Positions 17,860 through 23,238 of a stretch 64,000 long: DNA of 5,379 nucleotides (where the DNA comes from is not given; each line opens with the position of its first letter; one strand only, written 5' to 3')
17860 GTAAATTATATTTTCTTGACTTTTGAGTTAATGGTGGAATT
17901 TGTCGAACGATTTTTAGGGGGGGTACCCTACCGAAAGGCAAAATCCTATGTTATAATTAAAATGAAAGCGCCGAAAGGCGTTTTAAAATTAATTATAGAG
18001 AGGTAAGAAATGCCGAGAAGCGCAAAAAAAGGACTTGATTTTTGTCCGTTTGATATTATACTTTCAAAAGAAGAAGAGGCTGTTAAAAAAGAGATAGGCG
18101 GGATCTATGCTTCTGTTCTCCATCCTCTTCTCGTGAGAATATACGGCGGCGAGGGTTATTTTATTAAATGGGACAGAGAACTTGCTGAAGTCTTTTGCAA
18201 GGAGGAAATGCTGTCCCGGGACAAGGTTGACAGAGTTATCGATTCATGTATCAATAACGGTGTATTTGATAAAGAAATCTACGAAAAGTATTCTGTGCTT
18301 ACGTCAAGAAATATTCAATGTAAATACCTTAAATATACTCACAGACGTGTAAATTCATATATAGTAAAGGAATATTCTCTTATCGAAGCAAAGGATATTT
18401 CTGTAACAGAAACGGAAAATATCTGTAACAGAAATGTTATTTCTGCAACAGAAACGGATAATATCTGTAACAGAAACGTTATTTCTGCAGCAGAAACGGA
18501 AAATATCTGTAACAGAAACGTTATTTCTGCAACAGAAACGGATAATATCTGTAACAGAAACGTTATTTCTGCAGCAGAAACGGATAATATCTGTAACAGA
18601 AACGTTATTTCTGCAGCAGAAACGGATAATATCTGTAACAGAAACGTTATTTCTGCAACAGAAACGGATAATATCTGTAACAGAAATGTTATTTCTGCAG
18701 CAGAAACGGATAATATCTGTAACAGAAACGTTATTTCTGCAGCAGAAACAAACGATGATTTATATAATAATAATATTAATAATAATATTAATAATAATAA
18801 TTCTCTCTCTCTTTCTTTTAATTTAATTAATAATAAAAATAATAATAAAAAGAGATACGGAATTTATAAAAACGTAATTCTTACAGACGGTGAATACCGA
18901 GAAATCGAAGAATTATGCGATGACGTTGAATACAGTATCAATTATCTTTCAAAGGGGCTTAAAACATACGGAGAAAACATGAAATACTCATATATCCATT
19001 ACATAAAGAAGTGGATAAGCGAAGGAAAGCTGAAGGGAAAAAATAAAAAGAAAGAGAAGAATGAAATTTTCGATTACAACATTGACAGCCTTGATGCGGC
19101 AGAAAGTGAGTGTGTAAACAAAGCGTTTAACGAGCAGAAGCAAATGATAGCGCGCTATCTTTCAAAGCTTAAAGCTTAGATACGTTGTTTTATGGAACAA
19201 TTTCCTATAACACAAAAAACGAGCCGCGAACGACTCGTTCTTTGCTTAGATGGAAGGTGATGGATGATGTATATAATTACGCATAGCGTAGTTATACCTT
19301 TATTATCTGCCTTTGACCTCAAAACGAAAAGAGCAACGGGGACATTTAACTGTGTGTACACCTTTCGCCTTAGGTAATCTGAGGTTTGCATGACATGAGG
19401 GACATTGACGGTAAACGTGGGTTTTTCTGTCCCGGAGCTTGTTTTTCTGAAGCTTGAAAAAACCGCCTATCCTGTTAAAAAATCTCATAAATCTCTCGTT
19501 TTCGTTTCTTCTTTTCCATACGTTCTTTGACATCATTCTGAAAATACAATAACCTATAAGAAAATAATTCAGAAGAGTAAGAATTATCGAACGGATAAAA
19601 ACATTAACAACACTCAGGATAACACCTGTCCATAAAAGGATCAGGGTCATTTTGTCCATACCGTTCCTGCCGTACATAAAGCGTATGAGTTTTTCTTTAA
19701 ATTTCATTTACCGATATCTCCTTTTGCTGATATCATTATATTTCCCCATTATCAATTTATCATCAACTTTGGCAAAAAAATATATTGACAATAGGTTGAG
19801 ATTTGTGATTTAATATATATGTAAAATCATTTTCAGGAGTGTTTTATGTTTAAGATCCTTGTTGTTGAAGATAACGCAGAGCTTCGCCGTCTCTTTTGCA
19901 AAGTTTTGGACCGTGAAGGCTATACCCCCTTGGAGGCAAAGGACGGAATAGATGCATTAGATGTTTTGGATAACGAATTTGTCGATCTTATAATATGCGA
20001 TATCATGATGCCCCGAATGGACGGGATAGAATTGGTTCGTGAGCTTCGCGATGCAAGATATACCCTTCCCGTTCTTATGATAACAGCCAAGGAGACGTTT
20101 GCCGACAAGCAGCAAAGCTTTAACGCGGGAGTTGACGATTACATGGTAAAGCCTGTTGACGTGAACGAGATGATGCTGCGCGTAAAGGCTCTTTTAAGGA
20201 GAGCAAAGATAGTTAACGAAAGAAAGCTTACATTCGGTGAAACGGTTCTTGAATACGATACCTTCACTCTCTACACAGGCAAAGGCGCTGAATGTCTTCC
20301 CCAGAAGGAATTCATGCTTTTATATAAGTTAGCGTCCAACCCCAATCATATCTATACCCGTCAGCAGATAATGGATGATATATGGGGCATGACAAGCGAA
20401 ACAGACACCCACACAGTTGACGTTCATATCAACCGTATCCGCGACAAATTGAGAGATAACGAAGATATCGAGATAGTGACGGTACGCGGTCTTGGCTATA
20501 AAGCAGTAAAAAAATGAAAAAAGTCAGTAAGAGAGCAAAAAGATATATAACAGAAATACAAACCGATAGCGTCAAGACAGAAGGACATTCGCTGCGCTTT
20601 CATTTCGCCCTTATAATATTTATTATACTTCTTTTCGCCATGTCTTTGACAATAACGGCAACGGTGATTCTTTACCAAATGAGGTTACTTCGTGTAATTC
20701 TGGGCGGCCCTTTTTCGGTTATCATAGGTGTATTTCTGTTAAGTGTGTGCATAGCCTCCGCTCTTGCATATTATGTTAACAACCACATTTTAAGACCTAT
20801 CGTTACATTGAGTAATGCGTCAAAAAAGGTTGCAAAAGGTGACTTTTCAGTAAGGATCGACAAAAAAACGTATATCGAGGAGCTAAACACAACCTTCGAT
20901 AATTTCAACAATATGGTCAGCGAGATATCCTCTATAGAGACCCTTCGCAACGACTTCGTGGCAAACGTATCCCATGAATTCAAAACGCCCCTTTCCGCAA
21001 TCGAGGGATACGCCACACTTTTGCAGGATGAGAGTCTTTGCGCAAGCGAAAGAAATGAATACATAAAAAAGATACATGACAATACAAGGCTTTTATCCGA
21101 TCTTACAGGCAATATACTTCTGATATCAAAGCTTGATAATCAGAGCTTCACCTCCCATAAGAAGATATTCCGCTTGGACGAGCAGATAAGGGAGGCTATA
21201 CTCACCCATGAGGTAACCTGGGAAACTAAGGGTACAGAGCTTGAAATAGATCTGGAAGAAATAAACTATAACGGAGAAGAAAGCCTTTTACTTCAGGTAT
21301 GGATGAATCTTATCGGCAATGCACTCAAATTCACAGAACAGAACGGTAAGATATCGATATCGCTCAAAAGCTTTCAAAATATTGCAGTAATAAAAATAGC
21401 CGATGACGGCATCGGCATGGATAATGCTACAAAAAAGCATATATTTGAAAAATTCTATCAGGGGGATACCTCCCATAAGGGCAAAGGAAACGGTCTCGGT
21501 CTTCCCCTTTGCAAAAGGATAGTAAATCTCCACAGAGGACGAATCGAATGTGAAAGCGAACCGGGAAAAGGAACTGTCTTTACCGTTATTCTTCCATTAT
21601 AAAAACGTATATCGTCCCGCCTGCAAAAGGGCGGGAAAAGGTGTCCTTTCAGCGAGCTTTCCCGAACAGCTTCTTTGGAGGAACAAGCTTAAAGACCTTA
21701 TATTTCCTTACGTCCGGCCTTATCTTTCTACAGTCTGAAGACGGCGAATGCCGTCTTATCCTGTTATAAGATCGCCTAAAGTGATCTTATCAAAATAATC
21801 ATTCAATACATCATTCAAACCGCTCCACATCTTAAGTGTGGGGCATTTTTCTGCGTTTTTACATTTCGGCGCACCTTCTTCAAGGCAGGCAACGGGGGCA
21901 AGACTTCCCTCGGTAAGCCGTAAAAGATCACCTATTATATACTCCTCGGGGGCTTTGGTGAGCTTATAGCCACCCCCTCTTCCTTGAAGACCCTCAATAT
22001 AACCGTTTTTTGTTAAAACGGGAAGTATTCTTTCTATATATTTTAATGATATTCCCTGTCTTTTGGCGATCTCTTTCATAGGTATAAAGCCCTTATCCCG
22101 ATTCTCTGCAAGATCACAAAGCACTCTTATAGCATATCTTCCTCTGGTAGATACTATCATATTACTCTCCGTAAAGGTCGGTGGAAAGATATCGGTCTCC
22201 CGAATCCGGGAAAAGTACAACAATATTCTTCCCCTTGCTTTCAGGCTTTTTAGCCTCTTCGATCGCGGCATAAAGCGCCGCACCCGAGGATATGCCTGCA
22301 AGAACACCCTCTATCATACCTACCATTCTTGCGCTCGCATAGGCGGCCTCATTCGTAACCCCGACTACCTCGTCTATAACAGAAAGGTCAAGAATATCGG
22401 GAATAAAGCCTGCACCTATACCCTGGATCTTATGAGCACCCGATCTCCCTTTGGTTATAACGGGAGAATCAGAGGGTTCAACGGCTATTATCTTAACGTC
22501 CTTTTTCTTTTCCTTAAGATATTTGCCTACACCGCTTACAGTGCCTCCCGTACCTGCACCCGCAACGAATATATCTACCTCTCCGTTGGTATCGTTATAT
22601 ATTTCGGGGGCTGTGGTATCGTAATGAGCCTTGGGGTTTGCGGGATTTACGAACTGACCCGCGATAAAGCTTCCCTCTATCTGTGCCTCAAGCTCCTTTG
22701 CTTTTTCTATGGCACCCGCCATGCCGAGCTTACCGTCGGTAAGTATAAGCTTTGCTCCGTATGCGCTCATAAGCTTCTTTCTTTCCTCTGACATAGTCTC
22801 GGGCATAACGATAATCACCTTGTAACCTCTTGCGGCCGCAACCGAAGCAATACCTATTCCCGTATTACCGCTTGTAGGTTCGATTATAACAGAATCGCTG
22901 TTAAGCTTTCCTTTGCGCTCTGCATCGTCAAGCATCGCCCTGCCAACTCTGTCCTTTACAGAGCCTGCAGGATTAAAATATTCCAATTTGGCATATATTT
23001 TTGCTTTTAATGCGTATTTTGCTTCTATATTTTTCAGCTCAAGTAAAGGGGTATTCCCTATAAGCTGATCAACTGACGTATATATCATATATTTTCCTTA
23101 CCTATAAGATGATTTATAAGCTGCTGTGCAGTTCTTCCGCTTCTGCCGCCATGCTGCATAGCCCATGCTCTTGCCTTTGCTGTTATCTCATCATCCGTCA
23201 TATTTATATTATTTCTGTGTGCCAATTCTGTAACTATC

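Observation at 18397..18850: Lambda-ori-like origin (about 17 phased dyad iterons plus an AT-rich tract) inside an orphan phage-type replisome-organiser gene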

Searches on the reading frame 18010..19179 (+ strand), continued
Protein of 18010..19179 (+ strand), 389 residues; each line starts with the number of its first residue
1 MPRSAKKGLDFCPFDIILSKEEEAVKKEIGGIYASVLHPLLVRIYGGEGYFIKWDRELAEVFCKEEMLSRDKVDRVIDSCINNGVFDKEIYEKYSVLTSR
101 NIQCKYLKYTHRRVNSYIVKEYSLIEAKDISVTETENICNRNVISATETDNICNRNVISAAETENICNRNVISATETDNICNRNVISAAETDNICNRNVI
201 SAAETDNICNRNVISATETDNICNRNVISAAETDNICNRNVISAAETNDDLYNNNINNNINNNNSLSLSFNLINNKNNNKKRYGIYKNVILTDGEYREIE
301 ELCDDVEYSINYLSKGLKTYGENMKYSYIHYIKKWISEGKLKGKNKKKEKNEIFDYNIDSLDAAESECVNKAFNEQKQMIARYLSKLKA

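Call 92: find_related_loci(query=A1, collection=viral_contigs, flank=6000)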
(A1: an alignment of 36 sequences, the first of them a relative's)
Query A1 (389 aa) in viral_contigs; peptide patterns used: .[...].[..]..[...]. (x = any residue, [..] = any of these).
600 stretches matched a pattern (row limit reached: there are more); 552 encode a relative of the query (tblastn E <= 1e-3); the best 80 are kept; 80 distinct loci.
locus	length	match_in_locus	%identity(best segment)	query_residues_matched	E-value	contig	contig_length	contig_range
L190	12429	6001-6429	36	3-145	8e-25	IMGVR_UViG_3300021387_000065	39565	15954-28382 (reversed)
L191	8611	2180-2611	37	3-146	4e-24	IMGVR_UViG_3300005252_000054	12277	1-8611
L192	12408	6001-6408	40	6-143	6e-24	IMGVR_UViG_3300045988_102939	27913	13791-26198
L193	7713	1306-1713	40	6-143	1e-23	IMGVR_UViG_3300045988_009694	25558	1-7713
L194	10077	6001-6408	40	6-143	1e-23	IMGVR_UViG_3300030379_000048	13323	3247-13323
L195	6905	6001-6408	40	6-143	1e-23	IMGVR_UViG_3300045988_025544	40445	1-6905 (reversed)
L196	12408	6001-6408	40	6-143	1e-23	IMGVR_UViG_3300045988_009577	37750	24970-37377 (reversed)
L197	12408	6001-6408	40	6-143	1e-23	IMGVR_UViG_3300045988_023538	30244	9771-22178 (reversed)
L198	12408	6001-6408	40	6-143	1e-23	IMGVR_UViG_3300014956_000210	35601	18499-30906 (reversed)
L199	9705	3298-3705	40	6-143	1e-23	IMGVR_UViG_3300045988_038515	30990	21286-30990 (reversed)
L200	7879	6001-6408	40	6-143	1e-23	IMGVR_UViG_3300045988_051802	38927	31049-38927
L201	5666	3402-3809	40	6-143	1e-23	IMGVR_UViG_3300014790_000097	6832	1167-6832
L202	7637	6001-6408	40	6-143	1e-23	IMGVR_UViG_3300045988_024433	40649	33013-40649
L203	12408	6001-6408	40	6-143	1e-23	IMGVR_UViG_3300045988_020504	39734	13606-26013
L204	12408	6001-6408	40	6-143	1e-23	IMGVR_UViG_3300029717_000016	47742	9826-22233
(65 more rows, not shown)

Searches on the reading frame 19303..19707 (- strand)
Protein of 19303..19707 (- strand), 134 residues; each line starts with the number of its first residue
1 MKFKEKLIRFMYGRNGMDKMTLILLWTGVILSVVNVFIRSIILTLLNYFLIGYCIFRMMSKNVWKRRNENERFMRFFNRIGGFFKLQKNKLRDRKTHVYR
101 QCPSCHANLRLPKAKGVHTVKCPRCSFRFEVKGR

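Call 10: search_protein_families(library=pfam, proteins=[window:19303-19707:-], max_evalue=0.001)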
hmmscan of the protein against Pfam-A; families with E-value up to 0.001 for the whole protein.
window:19303-19707:- (134 aa): 1 family
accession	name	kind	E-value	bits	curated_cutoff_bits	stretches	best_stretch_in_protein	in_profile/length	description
PF13453.11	Zn_ribbon_TFIIB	-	0.00049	19.9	22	1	101-125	1-25/41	Transcription factor zinc-finger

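Call 37: search_protein_families(library=ncbifam, proteins=[window:19303-19707:-], max_evalue=1)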
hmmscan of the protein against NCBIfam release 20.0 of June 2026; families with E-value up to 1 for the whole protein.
window:19303-19707:- (134 aa): 6 families
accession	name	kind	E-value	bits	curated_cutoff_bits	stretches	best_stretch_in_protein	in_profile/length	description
TIGR02098.1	MJ0042_CXXC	domain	0.015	14.9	20.9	1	101-131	4-37/38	MJ0042-type zinc finger domain-containing protein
NF011683.0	PRK15103.1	equivalog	0.028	13.4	562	1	97-128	8-39/421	membrane integrity-associated transporter subunit PqiA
TIGR00155.1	pqiA_fam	subfamily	0.039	13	260.35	1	96-129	10-43/403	PqiA/YebS family transporter subunit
NF041070.1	carrier_LysW_Arch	domain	0.065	13.3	75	1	101-132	4-36/57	alpha-aminoadipate/glutamate carrier protein LysW/ArgW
TIGR01206.1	lysW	equivalog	0.12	12.2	53.2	1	101-131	4-34/54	lysine biosynthesis protein LysW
NF038384.1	zinc_YnfU_fam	subfamily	0.3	10.7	36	0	90-132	9-51/52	YnfU family zinc-binding protein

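Call 38: search_protein_families(library=phrogs, proteins=[window:19303-19707:-], max_evalue=0.1)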
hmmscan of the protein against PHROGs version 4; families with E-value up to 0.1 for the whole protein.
window:19303-19707:- (134 aa): 2 families
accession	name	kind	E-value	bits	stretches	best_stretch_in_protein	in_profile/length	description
phrog_1315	-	unknown function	0.057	14.6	0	86-107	21-42/108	-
phrog_6417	-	other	0.062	14.3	1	101-125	9-33/68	translational regulator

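Call 70: search_protein_families(library=padloc, proteins=[window:19303-19707:-], max_evalue=0.01)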
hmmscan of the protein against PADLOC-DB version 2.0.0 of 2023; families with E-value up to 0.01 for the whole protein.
window:19303-19707:- (134 aa): 0 families

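Call 95: find_encoding_contigs(protein=window:19303-19707:-, flank=4000, max_places=10)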
Protein window:19303-19707:- (134 aa): 23 contigs read that carry it; 6 places shown.
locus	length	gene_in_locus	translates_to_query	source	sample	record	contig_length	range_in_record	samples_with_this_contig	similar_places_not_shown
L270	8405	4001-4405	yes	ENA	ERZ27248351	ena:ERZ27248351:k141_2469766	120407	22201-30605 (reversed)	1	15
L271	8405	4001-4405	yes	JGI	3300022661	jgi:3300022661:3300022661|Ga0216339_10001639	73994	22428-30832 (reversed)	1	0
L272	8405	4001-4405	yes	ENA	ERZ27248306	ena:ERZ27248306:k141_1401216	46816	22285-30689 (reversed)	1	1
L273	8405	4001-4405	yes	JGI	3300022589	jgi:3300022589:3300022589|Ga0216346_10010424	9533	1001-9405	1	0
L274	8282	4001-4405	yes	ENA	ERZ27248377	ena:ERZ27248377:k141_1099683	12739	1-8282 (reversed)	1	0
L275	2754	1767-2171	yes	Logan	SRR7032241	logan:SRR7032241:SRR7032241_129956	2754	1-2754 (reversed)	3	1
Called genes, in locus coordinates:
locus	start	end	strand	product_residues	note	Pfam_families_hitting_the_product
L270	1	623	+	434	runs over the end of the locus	PF05673:DUF815, PF13191:AAA_16 (faint), PF20720:nSTAND3 (weak)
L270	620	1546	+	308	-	PF00291:PALP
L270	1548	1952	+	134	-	PF02082:Rrf2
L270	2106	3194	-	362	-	PF00672:HAMP (weak), PF00512:HisKA, PF02518:HATPase_c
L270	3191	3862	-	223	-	PF00072:Response_reg, PF00486:Trans_reg_C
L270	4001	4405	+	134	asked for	-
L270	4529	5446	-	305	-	PF14297:Lin1244_N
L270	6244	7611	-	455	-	PF08238:Sel1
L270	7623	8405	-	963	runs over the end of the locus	PF17132:Glyco_hydro_106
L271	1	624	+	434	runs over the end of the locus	PF05673:DUF815, PF13191:AAA_16 (faint), PF20720:nSTAND3 (weak)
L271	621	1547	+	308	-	PF00291:PALP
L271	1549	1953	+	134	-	PF02082:Rrf2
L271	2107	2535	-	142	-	PF02518:HATPase_c, PF14501:HATPase_c_5 (weak)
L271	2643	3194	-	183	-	PF00672:HAMP (weak), PF00512:HisKA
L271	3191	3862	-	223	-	PF00072:Response_reg, PF00486:Trans_reg_C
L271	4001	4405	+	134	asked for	-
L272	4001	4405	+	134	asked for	-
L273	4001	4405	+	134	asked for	-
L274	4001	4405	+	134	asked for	-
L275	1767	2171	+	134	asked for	-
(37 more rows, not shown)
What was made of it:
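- All 23 contigs examined from this species carry the gene (call 95). The gene is present in every contig examined from this species (call 95). Several contigs end inside the array (call 95).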

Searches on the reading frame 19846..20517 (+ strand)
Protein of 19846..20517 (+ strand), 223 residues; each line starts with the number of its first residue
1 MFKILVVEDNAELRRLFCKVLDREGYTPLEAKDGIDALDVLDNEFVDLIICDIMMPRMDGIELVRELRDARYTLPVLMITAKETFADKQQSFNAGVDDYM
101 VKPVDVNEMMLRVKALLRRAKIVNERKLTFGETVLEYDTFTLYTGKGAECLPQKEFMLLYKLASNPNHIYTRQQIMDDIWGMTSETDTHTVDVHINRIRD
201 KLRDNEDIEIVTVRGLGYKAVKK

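Call 10: search_protein_families(library=pfam, proteins=[window:19846-20517:+], max_evalue=0.001)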
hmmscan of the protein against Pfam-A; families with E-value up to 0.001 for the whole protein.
window:19846-20517:+ (223 aa): 2 families
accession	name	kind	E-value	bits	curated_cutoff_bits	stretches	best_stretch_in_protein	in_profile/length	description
PF00072.30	Response_reg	-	3.4e-29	101.7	30.2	1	4-113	1-110/111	Response regulator receiver domain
PF00486.34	Trans_reg_C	-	7.9e-23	80.8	26.2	1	151-219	6-76/77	Transcriptional regulatory protein, C terminal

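Call 68: find_related_loci(query=window:19846-20517:+, collection=metagenome_contigs, flank=8000)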
Query window:19846-20517:+ (223 aa) in metagenome_contigs; peptide patterns used: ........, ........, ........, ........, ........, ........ (x = any residue, [..] = any of these).
600 stretches matched a pattern (row limit reached: there are more); 467 encode a relative of the query (tblastn E <= 1e-3); the best 80 are kept; 80 distinct loci.
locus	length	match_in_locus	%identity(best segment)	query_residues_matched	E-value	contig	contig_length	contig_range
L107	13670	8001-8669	69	1-223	1e-101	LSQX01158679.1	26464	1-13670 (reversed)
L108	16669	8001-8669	65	1-223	2e-100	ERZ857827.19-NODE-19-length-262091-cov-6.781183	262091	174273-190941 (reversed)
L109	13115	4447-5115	64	1-223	4e-96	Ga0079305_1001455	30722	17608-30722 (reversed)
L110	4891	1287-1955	64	1-223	9e-95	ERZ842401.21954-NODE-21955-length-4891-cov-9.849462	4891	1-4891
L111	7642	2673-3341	64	1-223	8e-93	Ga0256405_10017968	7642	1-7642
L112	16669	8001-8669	63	1-223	8e-93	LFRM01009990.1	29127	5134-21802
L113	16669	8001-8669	62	1-223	1e-91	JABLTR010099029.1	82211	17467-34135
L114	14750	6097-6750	63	1-218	2e-91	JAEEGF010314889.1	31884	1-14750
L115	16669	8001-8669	62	1-223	4e-91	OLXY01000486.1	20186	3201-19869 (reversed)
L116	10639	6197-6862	61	1-222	1e-90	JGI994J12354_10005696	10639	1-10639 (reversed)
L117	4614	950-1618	62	1-223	3e-90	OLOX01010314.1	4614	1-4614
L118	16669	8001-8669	62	1-223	3e-90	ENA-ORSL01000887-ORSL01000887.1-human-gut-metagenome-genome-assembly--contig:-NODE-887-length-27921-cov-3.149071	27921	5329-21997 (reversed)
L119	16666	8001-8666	62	1-222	2e-90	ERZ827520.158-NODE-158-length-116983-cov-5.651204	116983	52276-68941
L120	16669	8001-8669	62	1-223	3e-90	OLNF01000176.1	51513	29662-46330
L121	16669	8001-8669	61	1-223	2e-89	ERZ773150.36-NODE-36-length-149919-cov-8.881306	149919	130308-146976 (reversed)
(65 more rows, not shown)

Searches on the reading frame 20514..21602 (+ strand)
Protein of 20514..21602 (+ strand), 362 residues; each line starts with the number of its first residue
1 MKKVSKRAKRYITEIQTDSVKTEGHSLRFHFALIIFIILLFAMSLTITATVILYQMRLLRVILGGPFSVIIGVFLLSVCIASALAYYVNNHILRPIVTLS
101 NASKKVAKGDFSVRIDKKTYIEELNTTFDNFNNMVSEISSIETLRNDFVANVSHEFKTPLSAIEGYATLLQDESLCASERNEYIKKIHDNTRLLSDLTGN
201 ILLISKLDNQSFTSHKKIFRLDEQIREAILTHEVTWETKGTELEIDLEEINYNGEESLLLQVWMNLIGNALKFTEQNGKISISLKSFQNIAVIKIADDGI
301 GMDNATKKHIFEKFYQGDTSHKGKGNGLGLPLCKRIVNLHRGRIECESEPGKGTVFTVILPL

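Call 10: search_protein_families(library=pfam, proteins=[window:20514-21602:+], max_evalue=0.001)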
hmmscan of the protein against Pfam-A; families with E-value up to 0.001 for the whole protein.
window:20514-21602:+ (362 aa): 4 families
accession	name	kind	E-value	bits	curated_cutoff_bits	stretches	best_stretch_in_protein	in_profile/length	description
PF02518.31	HATPase_c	-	1.8e-29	102.8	26.4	1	255-362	2-109/111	Histidine kinase-, DNA gyrase B-, and HSP90-like ATPase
PF00512.31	HisKA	-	2.9e-17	62.9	26.9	1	145-209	2-65/66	His Kinase A (phospho-acceptor) domain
PF00672.30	HAMP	-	8.8e-06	26.4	25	1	90-138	4-51/53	HAMP domain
PF14501.12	HATPase_c_5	-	0.00022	21.5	22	1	261-350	8-92/102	GHKL domain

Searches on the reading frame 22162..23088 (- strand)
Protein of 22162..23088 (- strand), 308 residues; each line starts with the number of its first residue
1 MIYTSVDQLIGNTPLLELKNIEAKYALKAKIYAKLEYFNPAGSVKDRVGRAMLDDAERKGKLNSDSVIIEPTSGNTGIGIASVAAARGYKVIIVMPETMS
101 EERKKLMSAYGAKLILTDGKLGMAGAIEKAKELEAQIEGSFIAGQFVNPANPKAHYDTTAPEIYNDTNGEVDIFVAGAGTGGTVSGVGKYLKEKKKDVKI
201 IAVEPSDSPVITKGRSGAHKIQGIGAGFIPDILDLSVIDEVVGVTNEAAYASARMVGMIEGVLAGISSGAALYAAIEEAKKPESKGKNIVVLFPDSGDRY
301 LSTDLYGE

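Call 10: search_protein_families(library=pfam, proteins=[window:22162-23088:-], max_evalue=0.001)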
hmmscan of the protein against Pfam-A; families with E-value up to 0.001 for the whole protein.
window:22162-23088:- (308 aa): 1 family
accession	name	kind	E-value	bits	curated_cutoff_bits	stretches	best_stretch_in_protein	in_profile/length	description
PF00291.31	PALP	-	3.5e-77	260.1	35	1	7-295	2-295/295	Pyridoxal-phosphate dependent enzyme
